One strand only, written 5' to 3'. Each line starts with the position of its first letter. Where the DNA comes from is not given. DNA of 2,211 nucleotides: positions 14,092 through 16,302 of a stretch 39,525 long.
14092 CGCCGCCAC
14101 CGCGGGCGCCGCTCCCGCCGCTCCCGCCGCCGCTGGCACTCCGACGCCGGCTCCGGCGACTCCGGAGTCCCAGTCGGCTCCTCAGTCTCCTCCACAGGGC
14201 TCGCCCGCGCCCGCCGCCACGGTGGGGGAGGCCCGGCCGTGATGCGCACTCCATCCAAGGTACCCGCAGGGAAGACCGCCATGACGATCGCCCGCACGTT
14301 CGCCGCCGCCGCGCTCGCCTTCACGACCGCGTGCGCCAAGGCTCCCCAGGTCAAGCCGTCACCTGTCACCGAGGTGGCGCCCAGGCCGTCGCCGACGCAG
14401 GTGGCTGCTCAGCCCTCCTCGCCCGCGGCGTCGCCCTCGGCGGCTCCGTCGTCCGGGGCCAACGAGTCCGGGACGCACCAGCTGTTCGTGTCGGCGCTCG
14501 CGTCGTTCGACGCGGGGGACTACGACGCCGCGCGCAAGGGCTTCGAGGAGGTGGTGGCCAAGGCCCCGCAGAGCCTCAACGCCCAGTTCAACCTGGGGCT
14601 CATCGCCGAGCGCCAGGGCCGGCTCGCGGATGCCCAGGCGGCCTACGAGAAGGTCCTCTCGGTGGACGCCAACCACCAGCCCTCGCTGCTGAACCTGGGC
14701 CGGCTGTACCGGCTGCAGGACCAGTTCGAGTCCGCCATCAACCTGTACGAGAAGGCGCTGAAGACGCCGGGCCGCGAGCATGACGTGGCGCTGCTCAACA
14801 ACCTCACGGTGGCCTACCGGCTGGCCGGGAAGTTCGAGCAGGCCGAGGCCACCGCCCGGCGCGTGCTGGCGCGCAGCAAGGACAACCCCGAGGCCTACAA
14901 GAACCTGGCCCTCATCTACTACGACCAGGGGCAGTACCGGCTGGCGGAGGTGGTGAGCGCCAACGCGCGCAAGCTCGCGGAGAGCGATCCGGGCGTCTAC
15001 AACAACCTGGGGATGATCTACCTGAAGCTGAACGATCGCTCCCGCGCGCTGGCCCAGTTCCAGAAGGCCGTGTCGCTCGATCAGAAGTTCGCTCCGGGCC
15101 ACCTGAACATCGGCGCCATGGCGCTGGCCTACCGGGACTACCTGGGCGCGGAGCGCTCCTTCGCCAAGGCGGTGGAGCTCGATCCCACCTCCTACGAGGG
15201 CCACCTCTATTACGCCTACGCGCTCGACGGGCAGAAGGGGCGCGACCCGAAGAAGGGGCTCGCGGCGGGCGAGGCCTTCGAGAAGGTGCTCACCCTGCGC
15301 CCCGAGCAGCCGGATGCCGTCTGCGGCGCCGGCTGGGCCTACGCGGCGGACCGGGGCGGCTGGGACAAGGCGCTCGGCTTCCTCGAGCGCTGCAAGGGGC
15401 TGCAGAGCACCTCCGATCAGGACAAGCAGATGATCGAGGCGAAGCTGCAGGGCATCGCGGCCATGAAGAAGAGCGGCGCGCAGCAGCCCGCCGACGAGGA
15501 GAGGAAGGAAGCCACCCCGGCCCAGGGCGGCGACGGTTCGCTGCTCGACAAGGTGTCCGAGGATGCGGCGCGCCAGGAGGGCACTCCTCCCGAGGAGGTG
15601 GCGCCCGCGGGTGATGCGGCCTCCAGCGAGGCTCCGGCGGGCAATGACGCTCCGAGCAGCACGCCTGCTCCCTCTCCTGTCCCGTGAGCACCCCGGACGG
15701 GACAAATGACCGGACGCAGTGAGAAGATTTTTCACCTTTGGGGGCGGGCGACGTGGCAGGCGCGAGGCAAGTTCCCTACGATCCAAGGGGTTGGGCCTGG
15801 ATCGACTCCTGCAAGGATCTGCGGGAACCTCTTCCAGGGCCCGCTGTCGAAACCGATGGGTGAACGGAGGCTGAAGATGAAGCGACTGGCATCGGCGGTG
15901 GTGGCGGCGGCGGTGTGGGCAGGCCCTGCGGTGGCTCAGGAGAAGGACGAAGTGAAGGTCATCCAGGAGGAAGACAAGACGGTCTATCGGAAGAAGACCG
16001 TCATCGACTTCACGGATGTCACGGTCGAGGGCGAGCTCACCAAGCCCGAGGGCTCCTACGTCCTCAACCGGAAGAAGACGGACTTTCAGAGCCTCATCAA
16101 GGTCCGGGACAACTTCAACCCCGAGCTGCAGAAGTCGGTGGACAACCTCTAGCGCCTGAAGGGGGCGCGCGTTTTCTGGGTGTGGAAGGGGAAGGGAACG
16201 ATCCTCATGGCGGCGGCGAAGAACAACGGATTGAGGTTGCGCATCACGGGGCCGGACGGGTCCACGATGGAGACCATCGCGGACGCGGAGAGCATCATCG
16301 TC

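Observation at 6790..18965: Complete contiguous eight-gene Glt/Nfs-type trans-envelope machine (nfsA-H-like order)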

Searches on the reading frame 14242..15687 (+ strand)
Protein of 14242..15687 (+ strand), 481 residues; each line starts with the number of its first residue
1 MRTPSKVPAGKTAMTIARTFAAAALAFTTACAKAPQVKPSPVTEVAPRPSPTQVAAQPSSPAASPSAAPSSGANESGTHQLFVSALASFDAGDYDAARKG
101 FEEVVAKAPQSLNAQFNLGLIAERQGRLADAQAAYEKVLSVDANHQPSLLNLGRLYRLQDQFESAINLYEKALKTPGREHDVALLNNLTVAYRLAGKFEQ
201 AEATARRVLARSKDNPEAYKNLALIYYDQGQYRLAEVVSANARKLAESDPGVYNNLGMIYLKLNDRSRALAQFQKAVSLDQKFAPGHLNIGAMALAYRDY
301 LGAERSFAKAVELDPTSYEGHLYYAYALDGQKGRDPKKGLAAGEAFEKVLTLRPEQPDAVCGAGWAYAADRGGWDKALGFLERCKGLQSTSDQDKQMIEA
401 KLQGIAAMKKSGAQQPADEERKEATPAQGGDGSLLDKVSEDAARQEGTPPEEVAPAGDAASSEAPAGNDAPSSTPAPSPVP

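Call 4: search_protein_families(library=pfam, proteins=[window:14242-15687:+], max_evalue=0.01)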
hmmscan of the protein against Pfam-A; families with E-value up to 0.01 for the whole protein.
window:14242-15687:+ (481 aa): 26 families (the best 25 are shown)
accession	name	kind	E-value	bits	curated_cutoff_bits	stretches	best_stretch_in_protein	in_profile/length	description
PF00515.34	TPR_1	-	5.2e-33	111.9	27.8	4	252-283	3-34/34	Tetratricopeptide repeat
PF07719.23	TPR_2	-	7.2e-31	104.2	27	3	252-281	3-32/34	Tetratricopeptide repeat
PF13431.12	TPR_17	-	1.3e-26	91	24.4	2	206-236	3-33/34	Tetratricopeptide repeat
PF13181.12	TPR_8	-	4.5e-26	89.2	25.7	3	252-282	3-33/34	Tetratricopeptide repeat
PF14559.12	TPR_19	-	7.8e-23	81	25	4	89-147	2-59/68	Tetratricopeptide repeat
PF13424.12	TPR_12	-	1.2e-22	80.3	30.1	4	112-174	3-73/77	Tetratricopeptide repeat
PF13432.12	TPR_16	-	1.4e-19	70.6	32.7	5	85-139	4-58/65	Tetratricopeptide repeat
PF13414.12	TPR_11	-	3.5e-19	68.7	26.8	1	191-230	3-42/42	TPR repeat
PF13176.12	TPR_7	-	3.9e-19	67.5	27.9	2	148-174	1-27/36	Tetratricopeptide repeat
PF13428.12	TPR_14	-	1.5e-16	59.7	23.5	1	187-224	6-43/44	Tetratricopeptide repeat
PF13374.12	TPR_10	-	1.6e-16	60.2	27.5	2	148-174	4-30/42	Tetratricopeptide repeat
PF23914.1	TPR_CcmH_CycH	-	1.9e-16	60.7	42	2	151-236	55-141/158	Cytochrome c-type biogenesis protein H TPR domain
PF13174.12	TPR_6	-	5.8e-15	55.3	26.3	0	114-140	2-28/33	Tetratricopeptide repeat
PF12895.13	ANAPC3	-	3.9e-10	40.3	27.2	1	197-275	4-81/82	Anaphase-promoting complex, cyclosome, subunit 3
PF13371.12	TPR_9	-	7.6e-08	32.7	35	0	119-185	2-68/73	Tetratricopeptide repeat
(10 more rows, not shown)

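Call 5: search_protein_families(library=ncbifam, proteins=[window:14242-15687:+], max_evalue=0.01)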
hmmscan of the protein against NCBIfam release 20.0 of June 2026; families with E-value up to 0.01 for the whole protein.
window:14242-15687:+ (481 aa): 36 families (the best 25 are shown)
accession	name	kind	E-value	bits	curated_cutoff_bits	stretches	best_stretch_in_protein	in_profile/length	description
NF033758.1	gliding_GltE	equivalog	3.7e-31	108.5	225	1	78-333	46-305/411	adventurous gliding motility TPR repeat lipoprotein GltE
TIGR02917.1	PEP_TPR_lipo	equivalog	1.5e-27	95.9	312.2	2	80-233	127-618/899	XrtA/PEP-CTERM system TPR-repeat protein PrsT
NF040959.1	MamA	equivalog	3.2e-27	95.3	200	3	136-280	61-203/204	magnetosome protein MamA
TIGR02521.1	type_IV_pilW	equivalog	1.4e-26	93.5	154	2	85-236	38-189/234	type IV pilus biogenesis/stability protein PilW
NF033762.1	social_mot_Tgl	equivalog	5.7e-15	55.3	225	1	85-232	38-186/252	social motility TPR repeat lipoprotein Tgl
NF033920.0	C39_PA2778_fam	equivalog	4.4e-12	45.9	150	2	75-175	152-253/255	PA2778 family cysteine peptidase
TIGR02552.1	LcrH_SycD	equivalog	1.7e-11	44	104.8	2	78-174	18-114/136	SycD/LcrH family type III secretion system chaperone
TIGR03939.1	PGA_TPR_OMP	equivalog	3.4e-11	42.1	366.65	2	185-280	89-184/800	poly-beta-1,6 N-acetyl-D-glucosamine export porin PgaA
NF002725.1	PRK02603.1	equivalog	9.1e-11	42.1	143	1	161-236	50-126/173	photosystem I assembly protein Ycf3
TIGR00990.1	3a0801s09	subfamily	1.7e-10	40.2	757.25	1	196-318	413-542/615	mitochondrial import receptor subunit TOM70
NF047507.1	TPR_BatC_Lepto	exception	1.8e-10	40.7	175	1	83-161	63-145/214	TPR repeat-containing protein BatC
NF008757.0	PRK11788.1-5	equivalog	8.5e-08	31.7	363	1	148-315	71-245/388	lipopolysaccharide assembly protein LapB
TIGR02795.1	tol_pal_ybgF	equivalog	1.2e-07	32.3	90.1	1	82-173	6-103/119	tol-pal system protein YbgF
NF053607.1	CHU_0125_OmpA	equivalog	2.9e-07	29.4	620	2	81-176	22-117/639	CHU_0125 family OmpA-like outer membrane integrity protein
TIGR04510.1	mod_pep_cyc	subfamily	1.5e-06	27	400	1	80-252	470-635/814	putative peptide modification system cyclase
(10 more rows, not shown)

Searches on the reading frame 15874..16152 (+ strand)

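Call 4: search_protein_families(library=pfam, proteins=[window:15874-16152:+], max_evalue=0.01)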
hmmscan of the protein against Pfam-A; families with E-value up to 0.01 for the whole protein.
window:15874-16152:+ (92 aa): 0 families

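Call 5: search_protein_families(library=ncbifam, proteins=[window:15874-16152:+], max_evalue=0.01)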
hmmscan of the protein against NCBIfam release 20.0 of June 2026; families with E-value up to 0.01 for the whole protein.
window:15874-16152:+ (92 aa): 1 family
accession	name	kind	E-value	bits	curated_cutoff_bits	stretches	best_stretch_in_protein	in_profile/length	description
NF033764.1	gliding_CglF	equivalog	1.3e-22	79.6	90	1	9-92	5-88/88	adventurous gliding motility protein CglF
